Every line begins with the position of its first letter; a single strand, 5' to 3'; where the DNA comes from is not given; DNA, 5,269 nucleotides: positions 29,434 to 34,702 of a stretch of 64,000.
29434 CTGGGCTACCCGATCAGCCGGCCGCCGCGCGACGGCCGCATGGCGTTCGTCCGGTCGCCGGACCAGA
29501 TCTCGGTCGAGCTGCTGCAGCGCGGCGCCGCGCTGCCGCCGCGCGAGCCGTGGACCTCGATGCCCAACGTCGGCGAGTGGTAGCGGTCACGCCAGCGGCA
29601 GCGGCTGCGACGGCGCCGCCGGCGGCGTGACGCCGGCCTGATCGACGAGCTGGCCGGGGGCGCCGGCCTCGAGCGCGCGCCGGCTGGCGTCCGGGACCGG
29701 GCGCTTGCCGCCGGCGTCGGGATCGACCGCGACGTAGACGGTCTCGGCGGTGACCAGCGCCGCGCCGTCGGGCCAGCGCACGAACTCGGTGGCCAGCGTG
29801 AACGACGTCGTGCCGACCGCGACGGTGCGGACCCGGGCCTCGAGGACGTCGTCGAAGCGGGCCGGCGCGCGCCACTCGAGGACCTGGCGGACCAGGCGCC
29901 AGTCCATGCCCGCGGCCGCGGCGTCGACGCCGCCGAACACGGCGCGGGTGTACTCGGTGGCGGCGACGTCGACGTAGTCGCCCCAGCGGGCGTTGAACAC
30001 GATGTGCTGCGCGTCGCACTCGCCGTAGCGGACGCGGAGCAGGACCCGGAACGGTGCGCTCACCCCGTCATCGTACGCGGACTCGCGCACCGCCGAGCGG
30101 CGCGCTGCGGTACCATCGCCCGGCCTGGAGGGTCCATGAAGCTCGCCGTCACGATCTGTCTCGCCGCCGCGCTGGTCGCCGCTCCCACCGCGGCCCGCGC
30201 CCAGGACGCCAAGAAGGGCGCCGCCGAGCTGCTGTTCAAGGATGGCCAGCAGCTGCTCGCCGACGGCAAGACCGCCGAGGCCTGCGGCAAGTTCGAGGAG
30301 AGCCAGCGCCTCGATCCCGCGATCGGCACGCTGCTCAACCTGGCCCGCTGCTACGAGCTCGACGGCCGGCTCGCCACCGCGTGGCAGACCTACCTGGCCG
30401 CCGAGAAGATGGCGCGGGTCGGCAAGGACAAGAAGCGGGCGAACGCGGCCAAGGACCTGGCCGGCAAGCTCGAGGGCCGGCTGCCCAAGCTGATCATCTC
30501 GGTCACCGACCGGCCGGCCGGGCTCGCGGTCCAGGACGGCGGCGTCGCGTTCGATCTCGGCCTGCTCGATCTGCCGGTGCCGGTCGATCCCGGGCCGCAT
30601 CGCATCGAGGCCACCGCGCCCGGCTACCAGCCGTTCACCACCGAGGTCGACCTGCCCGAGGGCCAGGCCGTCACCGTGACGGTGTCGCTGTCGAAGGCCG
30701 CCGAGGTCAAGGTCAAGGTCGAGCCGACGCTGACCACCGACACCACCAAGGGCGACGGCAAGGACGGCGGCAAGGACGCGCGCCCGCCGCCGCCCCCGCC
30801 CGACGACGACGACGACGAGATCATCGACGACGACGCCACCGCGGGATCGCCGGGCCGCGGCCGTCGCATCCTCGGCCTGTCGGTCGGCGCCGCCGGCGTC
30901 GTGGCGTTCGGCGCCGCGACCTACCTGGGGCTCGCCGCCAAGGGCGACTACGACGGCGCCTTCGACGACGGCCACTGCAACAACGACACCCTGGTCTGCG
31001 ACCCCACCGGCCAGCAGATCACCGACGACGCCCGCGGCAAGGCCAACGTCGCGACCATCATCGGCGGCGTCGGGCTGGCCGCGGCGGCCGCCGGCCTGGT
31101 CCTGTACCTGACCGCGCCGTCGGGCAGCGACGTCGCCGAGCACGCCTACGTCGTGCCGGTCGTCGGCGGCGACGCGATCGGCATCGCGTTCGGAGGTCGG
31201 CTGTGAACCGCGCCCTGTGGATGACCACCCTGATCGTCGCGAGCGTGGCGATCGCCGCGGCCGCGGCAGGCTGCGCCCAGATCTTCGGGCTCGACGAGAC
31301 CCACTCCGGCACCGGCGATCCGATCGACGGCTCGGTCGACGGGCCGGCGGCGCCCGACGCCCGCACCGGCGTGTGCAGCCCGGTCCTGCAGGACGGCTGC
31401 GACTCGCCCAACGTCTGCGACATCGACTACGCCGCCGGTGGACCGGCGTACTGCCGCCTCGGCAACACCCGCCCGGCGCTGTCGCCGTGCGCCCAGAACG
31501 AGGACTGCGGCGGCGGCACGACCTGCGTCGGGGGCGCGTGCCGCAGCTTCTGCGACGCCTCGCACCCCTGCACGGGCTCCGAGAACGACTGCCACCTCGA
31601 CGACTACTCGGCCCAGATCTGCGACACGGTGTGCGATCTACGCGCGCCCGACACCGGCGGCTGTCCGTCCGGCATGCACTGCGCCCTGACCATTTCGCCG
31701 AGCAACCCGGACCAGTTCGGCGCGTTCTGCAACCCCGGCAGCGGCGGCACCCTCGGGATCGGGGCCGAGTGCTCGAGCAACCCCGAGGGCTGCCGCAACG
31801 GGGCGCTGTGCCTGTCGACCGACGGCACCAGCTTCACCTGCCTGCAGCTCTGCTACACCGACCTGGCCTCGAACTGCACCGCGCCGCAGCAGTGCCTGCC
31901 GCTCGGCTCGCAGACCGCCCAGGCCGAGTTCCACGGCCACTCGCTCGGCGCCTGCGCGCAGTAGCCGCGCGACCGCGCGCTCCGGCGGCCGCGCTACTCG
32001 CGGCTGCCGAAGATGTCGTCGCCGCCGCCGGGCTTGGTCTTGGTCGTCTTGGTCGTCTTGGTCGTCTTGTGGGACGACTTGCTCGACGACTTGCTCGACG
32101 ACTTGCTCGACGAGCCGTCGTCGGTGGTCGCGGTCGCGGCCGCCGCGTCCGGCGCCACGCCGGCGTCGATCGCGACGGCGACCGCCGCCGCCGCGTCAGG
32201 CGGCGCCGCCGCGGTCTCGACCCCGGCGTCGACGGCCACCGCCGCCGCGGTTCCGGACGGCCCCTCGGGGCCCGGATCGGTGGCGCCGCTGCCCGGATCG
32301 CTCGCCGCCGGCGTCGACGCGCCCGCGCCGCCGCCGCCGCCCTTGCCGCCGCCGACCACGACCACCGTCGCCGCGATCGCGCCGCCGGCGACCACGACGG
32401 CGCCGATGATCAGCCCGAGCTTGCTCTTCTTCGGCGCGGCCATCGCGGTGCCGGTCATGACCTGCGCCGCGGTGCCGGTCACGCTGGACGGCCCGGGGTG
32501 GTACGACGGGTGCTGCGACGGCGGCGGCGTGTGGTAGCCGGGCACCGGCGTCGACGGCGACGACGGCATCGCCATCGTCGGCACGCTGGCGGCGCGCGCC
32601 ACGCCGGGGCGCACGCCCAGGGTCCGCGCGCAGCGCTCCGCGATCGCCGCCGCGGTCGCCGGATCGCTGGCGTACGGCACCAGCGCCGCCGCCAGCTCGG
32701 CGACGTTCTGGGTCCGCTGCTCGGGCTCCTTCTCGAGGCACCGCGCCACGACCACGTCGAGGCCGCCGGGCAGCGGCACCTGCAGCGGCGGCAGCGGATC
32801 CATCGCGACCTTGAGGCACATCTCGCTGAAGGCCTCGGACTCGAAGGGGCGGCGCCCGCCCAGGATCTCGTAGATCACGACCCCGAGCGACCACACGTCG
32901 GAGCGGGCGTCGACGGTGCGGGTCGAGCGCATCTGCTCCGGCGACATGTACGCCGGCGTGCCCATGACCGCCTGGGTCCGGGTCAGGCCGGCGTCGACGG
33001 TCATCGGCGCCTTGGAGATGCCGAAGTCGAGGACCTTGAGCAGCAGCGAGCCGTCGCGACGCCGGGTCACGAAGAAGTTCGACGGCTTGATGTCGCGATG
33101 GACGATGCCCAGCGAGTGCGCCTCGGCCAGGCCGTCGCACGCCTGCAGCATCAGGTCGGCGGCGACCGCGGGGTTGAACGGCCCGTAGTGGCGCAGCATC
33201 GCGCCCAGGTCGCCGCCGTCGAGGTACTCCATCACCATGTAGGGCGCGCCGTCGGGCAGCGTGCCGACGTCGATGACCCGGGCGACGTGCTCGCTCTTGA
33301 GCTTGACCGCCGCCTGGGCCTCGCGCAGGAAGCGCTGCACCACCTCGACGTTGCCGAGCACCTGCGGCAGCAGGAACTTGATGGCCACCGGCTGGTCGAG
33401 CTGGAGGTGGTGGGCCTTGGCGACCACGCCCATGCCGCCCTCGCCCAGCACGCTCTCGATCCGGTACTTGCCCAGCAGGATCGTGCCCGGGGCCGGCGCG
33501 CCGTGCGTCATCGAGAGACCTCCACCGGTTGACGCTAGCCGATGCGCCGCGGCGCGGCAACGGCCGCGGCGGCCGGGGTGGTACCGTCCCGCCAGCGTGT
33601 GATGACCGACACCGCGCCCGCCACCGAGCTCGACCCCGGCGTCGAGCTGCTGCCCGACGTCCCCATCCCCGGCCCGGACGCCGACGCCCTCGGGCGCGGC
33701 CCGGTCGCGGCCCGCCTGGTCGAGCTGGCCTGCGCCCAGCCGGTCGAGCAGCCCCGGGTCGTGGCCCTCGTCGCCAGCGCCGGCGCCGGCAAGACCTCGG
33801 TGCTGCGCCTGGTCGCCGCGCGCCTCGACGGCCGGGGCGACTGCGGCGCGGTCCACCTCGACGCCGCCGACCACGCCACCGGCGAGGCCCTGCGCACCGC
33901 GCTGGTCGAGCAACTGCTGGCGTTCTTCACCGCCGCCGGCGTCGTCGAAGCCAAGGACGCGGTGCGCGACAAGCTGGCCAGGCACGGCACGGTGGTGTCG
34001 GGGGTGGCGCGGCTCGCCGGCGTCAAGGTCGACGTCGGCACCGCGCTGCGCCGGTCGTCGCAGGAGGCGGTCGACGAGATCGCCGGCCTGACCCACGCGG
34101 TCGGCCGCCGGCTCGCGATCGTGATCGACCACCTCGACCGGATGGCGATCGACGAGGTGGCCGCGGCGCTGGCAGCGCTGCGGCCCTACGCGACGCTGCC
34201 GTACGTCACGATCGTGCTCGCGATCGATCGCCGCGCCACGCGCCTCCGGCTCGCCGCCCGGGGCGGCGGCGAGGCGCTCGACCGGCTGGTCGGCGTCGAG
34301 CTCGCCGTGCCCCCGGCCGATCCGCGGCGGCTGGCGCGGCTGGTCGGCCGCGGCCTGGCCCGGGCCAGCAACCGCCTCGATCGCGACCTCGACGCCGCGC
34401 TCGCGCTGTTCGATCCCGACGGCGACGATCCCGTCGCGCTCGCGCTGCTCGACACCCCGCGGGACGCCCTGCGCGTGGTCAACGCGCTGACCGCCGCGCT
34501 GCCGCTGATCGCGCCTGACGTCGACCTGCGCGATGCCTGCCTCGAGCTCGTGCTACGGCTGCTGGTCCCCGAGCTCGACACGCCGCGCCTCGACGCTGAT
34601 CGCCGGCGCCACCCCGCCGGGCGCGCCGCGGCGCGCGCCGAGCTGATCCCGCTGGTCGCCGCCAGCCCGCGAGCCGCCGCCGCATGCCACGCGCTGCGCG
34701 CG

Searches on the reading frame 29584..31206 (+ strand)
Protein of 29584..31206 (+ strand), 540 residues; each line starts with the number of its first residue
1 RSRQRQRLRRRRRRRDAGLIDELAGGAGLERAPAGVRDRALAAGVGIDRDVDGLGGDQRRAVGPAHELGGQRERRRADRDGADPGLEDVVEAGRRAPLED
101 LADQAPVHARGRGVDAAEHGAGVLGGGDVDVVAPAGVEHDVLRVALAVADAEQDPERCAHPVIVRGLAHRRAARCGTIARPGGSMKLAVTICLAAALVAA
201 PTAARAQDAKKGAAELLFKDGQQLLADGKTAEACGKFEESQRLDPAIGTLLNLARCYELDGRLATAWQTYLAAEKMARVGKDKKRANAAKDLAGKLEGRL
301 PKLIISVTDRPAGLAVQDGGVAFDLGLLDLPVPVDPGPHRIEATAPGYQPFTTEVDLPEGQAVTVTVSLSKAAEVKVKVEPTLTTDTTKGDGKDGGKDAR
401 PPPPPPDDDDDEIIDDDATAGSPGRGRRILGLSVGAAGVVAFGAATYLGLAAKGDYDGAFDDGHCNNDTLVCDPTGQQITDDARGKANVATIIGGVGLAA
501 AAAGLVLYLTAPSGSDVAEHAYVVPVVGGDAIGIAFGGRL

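Call 77: search_protein_families(library=pfam, proteins=[window:29584-31206:+], max_evalue=0.001)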
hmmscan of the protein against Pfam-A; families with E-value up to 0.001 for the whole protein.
window:29584-31206:+ (540 aa): 2 families
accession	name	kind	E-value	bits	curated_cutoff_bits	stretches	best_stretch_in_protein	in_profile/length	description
PF13620.12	CarboxypepD_reg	-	4e-05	24.3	32.3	1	334-369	45-81/82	Carboxypeptidase regulatory-like domain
PF08308.17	PEGA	-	0.00069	19.9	20.8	0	333-371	30-69/71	PEGA domain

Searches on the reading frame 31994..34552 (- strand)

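Call 77: search_protein_families(library=pfam, proteins=[window:31994-34552:-], max_evalue=0.001)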
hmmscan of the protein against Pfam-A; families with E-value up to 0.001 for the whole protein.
window:31994-34552:- (852 aa): 2 families
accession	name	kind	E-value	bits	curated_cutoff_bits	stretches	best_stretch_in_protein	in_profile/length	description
PF00069.31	Pkinase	-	8.3e-45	153.7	31.7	1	363-615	1-253/263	Protein kinase domain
PF07714.23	PK_Tyr_Ser-Thr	-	1.1e-32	113.9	23.1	1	365-615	3-250/258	Protein tyrosine and serine/threonine kinase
